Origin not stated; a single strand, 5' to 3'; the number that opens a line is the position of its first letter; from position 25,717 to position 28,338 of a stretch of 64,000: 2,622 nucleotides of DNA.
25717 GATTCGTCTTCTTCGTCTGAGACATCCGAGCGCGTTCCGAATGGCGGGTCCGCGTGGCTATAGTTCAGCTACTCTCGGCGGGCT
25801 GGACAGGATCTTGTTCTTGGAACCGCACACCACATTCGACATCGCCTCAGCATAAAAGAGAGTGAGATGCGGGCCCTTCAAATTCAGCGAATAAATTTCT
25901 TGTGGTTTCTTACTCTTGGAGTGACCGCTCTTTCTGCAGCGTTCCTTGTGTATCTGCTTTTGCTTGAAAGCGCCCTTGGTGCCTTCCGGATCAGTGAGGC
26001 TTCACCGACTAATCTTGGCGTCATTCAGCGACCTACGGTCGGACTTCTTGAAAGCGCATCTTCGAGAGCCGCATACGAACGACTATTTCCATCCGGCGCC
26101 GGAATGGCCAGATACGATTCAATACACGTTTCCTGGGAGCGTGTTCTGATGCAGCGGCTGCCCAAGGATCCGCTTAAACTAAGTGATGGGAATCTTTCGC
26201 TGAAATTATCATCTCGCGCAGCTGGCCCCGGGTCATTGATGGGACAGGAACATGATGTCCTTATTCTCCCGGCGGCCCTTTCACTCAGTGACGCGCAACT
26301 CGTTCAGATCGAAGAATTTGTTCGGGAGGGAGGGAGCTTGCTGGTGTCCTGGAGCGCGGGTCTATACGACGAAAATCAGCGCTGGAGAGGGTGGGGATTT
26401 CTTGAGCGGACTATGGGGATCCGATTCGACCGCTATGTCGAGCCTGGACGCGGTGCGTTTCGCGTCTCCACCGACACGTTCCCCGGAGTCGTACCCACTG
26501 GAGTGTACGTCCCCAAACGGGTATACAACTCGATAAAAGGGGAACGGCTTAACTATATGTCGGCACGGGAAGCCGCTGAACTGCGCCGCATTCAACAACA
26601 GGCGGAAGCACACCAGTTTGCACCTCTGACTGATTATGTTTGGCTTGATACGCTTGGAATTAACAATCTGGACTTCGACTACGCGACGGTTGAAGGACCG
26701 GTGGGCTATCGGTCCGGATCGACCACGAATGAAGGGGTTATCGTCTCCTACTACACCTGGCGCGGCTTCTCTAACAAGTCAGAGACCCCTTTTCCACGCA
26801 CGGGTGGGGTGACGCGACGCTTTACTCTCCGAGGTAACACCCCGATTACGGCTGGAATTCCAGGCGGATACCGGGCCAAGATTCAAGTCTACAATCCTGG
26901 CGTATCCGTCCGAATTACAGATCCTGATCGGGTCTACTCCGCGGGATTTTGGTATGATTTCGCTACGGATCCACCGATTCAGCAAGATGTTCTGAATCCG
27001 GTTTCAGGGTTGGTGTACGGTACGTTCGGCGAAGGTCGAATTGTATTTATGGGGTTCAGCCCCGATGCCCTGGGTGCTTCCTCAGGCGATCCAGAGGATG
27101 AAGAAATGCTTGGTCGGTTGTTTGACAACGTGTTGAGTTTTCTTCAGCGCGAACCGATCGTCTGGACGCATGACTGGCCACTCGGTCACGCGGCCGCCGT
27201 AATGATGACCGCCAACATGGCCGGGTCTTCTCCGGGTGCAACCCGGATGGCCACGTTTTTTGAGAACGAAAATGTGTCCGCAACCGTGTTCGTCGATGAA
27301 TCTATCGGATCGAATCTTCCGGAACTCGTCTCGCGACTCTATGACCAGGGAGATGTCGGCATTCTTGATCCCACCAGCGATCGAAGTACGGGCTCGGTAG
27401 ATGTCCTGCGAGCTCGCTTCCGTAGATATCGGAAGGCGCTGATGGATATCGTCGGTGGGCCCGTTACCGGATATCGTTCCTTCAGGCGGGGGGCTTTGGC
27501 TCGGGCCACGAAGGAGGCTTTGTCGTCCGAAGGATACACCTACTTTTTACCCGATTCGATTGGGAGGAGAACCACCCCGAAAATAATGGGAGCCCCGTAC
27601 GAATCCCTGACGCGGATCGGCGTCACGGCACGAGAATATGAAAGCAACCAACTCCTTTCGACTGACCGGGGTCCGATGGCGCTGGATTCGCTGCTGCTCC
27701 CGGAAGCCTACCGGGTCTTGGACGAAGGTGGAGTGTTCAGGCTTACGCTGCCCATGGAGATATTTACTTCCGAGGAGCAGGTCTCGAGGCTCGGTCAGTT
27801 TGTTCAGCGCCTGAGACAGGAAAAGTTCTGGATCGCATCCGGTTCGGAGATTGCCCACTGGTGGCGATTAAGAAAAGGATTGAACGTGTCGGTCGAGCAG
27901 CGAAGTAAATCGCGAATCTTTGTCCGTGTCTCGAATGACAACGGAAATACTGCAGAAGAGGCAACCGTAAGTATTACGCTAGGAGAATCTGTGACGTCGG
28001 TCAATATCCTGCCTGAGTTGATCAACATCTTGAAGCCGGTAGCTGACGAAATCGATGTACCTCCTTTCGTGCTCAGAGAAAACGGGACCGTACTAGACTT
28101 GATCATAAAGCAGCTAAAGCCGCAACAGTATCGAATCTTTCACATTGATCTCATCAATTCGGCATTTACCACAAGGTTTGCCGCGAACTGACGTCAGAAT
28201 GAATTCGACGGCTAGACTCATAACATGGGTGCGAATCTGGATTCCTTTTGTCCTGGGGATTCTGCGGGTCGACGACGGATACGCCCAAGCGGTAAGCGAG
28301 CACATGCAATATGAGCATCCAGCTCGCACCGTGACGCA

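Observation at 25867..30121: Tandem paralogues combining a GH42M/GATase1-like domain with an apparently inactive CE4-like domain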

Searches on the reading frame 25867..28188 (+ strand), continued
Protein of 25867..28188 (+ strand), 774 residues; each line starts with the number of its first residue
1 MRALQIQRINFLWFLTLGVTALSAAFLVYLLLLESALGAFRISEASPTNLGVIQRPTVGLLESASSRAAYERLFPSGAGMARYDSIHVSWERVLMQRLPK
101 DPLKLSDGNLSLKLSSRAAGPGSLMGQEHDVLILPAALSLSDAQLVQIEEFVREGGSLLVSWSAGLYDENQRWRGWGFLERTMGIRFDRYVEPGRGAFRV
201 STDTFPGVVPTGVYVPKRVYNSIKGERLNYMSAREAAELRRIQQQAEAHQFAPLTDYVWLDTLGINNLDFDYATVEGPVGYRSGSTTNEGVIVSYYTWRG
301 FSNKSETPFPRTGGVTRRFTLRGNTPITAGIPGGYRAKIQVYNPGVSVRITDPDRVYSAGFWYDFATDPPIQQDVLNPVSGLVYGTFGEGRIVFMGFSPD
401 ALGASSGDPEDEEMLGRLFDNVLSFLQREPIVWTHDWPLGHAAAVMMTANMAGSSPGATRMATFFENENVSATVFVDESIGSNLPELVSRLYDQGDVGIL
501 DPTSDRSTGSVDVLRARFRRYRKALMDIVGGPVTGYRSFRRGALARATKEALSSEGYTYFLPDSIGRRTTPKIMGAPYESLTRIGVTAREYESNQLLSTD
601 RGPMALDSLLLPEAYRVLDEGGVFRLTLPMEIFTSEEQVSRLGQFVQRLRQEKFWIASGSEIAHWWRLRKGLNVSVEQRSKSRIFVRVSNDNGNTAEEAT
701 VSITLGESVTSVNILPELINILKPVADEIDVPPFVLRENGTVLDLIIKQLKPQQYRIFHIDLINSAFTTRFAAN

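Call 28: predict_structure(alignment_id=A1)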
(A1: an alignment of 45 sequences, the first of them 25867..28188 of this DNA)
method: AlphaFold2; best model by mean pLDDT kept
length: 774 residues; sequences in the alignment: 45
mean_pLDDT: 81.6   pTM: 0.76
mean pLDDT of the five models: 81.6, 81.2, 78.9, 78.2, 76.9
residues with pLDDT >= 90: 281; 70-90: 339; 50-70: 115; < 50: 39
segments of 3 or more residues with pLDDT < 50: 1-3, 40-52, 118-127, 374-376, 504-506
pLDDT, mean of each block of 10 residues (from residue 1): 56 82 85 61 42 69 87 73 85 83 78 57 46 89 89 91 87 89 91 64 81 90 79 85 89 90 69 81 65 77 62 73 93 88 80 92 77 59 92 89 64 90 92 93 94 82 94 91 89 94 62 90 93 91 85 94 88 92 87 63 69 89 91 88 92 95 95 89 89 90 91 76 52 89 92 88 75 53
secondary structure, 60 per line:
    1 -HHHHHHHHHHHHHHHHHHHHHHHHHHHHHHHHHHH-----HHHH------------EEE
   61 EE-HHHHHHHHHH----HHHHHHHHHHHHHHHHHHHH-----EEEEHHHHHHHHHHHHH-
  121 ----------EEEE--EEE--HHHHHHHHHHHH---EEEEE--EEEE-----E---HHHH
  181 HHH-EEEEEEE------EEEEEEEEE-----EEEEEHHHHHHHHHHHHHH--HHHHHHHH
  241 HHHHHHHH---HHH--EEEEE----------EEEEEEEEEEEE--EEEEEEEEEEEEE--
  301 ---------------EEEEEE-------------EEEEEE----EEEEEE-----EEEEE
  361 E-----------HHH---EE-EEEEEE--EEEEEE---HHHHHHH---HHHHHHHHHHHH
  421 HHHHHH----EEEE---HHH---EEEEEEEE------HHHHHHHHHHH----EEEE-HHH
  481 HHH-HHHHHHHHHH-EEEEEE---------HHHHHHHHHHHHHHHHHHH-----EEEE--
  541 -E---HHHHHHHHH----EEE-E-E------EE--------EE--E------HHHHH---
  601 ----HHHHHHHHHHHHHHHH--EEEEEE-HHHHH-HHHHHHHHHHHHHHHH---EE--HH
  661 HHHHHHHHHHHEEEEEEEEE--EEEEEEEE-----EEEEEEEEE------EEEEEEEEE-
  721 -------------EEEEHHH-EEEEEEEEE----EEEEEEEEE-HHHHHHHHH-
elements in order (helices of 4 or more, strands of 3 or more residues): H2-36 H42-45 E58-62 H64-73 H78-97 E103-106 H107-119 E131-134 E137-139 H142-153 E157-161 E164-167 H177-183 E185-191 E198-206 E212-216 H217-230 H233-248 E257-261 E272-283 E286-298 E316-321 E335-340 E345-350 E356-361 E382-387 E390-395 H399-405 H409-426 E431-434 E444-451 H458-468 E473-476 H478-483 H485-494 E496-501 H511-529 E535-538 H546-554 E559-561 H593-597 H605-620 E623-628 H630-634 H636-651 H659-671 E672-680 E683-690 E696-704 E711-719 E734-737 E742-750 E755-763 H765-773

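Call 45: find_related_loci(query=A1, collection=genome_contigs, flank=9000)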
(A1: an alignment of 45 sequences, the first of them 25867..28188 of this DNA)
Query A1 (774 aa) in genome_contigs; peptide patterns used: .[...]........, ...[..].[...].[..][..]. (x = any residue, [..] = any of these).
45 stretches matched a pattern; 38 encode a relative of the query (tblastn E <= 1e-3); 33 distinct loci.
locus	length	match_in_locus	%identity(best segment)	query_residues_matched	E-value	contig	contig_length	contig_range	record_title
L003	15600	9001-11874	75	1-774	0e+0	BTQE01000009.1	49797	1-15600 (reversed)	MAG: Rhodothermia bacterium BMS9Abin05 DNA, NODE_98_length_49797, whole genome shotgun sequence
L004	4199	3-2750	54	19-774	0e+0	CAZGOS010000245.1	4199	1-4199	MAG TPA_asm: uncultured Rhodothermales bacterium isolate binchicken_co121_307 genome assembly, contig: NODE_24248_length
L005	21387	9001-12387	48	1-774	0e+0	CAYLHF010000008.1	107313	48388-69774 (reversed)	MAG TPA_asm: uncultured Rhodothermales bacterium isolate binchicken_co275_59 genome assembly, contig: NODE_101_length_10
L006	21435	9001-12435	45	1-763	0e+0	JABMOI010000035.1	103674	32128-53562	MAG: bacterium isolate bin.449 k141_1089257, whole genome shotgun sequence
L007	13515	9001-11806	46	5-763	0e+0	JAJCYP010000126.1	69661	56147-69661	MAG: Bacteroidota bacterium isolate OFTM201 OFTM201_125, whole genome shotgun sequence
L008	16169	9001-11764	46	5-763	0e+0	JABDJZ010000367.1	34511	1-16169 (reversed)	MAG: Rhodothermales bacterium isolate SS_bin_36 k127_2904750, whole genome shotgun sequence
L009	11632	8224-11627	44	1-763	0e+0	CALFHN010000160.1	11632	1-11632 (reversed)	MAG TPA_asm: uncultured Bacteroidetes bacterium isolate ERR2206786_bin.62_CONCOCT_v1.1_MAG genome assembly, contig: ERZ8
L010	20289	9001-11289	43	1-764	0e+0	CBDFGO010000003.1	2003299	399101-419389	MAG: Rhodothermales bacterium isolate 28387fc5-9e00-4dd0-aba9-54588f9ed8d6 genome assembly, contig: contig_3, whole geno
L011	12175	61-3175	49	54-774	0e+0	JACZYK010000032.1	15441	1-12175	MAG: Bacteroidetes bacterium isolate B26T1B8 B26T1B8_NODE6888, whole genome shotgun sequence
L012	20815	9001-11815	45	1-763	0e+0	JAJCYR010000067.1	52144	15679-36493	MAG: Bacteroidota bacterium isolate OFTM240 OFTM240_66, whole genome shotgun sequence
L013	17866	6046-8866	44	1-763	0e+0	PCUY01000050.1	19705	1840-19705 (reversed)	MAG: Bacteroidetes bacterium CG12_big_fil_rev_8_21_14_0_65_60_17 CG12_8_21_14_0.65_scaffold_1087_c, whole genome shotgun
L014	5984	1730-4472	44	2-763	0e+0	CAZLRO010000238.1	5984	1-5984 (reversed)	MAG TPA_asm: uncultured Rhodothermaceae bacterium isolate binchicken_co107_446 genome assembly, contig: NODE_27465_lengt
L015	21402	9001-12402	40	1-763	4e-174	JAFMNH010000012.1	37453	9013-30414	MAG: Rhodothermales bacterium isolate DEBay_Sum29NL08_33 NODE_588_length_37453_cov_5.77809, whole genome shotgun sequenc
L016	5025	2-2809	44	122-764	1e-174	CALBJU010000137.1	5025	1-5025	MAG TPA_asm: uncultured Bacteroidetes bacterium isolate SRR5494785_bin.98_CONCOCT_v1.1_MAG genome assembly, contig: ERZ7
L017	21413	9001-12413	45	1-763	0e+0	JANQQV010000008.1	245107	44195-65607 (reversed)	MAG: Rhodothermales bacterium isolate IP29b_bin.39 k99_2523512, whole genome shotgun sequence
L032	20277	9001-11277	41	1-774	7e-180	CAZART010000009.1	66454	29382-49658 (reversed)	MAG TPA_asm: uncultured Rhodothermales bacterium isolate SRP284430_co1_216 genome assembly, contig: NODE_93_length_66454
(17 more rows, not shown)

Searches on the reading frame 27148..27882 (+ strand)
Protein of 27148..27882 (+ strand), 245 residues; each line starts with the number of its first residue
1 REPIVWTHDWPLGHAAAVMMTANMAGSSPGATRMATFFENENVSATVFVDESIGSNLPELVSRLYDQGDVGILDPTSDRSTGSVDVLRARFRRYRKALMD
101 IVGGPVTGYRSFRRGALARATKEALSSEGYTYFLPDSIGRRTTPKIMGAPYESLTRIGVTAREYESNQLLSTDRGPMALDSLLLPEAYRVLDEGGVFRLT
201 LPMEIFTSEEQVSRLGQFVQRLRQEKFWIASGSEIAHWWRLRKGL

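Call 53: search_solved_structures(query=A4, max_evalue=1, show_alignments=5)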
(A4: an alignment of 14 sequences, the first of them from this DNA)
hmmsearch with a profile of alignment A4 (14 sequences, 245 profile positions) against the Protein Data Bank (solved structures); distinct sequences matched with E-value up to 1: 35.
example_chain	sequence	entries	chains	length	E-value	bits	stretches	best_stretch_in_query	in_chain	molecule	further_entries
7y51_A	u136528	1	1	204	1e-05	28.3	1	31-107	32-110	Predicted xylanase/chitin deacetylase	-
7bly_A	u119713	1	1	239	1.4e-05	27.9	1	25-141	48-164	Aspergillus niger contig An12c0130, genomic contig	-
3rxz_A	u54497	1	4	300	1.6e-05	27.7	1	33-129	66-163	Polysaccharide deacetylase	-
2j13_A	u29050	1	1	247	2.3e-05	27.2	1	32-133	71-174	POLYSACCHARIDE DEACETYLASE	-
7fbw_A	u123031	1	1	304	3.5e-05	26.6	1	31-105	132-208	Predicted xylanase/chitin deacetylase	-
1ny1_A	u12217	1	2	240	4.5e-05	26.2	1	31-134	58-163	Probable polysaccharide deacetylase pdaA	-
1w1a_1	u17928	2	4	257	5.5e-05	25.9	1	31-134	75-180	PROBABLE POLYSACCHARIDE DEACETYLASE PDAA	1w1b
1w17_A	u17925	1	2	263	5.8e-05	25.9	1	31-134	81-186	PROBABLE POLYSACCHARIDE DEACETYLASE PDAA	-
5o6y_B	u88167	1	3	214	7.2e-05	25.5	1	4-102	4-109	Peptidoglycan N-acetylglucosamine deacetylase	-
5o6y_A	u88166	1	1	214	9.2e-05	25.2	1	4-100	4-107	Peptidoglycan N-acetylglucosamine deacetylase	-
4l1g_A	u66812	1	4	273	0.00013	24.8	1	4-101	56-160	Peptidoglycan N-acetylglucosamine deacetylase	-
1z7a_A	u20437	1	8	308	0.00039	23.1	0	198-241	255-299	conserved hypothetical protein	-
7ax7_A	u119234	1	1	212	0.00074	22.2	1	25-111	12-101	Endo-1,4-beta-xylanase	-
6hm9_A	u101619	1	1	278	0.0018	21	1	29-113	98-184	Putative polysaccharide deacetylase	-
2c1i_A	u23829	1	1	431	0.0039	19.9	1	29-107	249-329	PEPTIDOGLYCAN GLCNAC DEACETYLASE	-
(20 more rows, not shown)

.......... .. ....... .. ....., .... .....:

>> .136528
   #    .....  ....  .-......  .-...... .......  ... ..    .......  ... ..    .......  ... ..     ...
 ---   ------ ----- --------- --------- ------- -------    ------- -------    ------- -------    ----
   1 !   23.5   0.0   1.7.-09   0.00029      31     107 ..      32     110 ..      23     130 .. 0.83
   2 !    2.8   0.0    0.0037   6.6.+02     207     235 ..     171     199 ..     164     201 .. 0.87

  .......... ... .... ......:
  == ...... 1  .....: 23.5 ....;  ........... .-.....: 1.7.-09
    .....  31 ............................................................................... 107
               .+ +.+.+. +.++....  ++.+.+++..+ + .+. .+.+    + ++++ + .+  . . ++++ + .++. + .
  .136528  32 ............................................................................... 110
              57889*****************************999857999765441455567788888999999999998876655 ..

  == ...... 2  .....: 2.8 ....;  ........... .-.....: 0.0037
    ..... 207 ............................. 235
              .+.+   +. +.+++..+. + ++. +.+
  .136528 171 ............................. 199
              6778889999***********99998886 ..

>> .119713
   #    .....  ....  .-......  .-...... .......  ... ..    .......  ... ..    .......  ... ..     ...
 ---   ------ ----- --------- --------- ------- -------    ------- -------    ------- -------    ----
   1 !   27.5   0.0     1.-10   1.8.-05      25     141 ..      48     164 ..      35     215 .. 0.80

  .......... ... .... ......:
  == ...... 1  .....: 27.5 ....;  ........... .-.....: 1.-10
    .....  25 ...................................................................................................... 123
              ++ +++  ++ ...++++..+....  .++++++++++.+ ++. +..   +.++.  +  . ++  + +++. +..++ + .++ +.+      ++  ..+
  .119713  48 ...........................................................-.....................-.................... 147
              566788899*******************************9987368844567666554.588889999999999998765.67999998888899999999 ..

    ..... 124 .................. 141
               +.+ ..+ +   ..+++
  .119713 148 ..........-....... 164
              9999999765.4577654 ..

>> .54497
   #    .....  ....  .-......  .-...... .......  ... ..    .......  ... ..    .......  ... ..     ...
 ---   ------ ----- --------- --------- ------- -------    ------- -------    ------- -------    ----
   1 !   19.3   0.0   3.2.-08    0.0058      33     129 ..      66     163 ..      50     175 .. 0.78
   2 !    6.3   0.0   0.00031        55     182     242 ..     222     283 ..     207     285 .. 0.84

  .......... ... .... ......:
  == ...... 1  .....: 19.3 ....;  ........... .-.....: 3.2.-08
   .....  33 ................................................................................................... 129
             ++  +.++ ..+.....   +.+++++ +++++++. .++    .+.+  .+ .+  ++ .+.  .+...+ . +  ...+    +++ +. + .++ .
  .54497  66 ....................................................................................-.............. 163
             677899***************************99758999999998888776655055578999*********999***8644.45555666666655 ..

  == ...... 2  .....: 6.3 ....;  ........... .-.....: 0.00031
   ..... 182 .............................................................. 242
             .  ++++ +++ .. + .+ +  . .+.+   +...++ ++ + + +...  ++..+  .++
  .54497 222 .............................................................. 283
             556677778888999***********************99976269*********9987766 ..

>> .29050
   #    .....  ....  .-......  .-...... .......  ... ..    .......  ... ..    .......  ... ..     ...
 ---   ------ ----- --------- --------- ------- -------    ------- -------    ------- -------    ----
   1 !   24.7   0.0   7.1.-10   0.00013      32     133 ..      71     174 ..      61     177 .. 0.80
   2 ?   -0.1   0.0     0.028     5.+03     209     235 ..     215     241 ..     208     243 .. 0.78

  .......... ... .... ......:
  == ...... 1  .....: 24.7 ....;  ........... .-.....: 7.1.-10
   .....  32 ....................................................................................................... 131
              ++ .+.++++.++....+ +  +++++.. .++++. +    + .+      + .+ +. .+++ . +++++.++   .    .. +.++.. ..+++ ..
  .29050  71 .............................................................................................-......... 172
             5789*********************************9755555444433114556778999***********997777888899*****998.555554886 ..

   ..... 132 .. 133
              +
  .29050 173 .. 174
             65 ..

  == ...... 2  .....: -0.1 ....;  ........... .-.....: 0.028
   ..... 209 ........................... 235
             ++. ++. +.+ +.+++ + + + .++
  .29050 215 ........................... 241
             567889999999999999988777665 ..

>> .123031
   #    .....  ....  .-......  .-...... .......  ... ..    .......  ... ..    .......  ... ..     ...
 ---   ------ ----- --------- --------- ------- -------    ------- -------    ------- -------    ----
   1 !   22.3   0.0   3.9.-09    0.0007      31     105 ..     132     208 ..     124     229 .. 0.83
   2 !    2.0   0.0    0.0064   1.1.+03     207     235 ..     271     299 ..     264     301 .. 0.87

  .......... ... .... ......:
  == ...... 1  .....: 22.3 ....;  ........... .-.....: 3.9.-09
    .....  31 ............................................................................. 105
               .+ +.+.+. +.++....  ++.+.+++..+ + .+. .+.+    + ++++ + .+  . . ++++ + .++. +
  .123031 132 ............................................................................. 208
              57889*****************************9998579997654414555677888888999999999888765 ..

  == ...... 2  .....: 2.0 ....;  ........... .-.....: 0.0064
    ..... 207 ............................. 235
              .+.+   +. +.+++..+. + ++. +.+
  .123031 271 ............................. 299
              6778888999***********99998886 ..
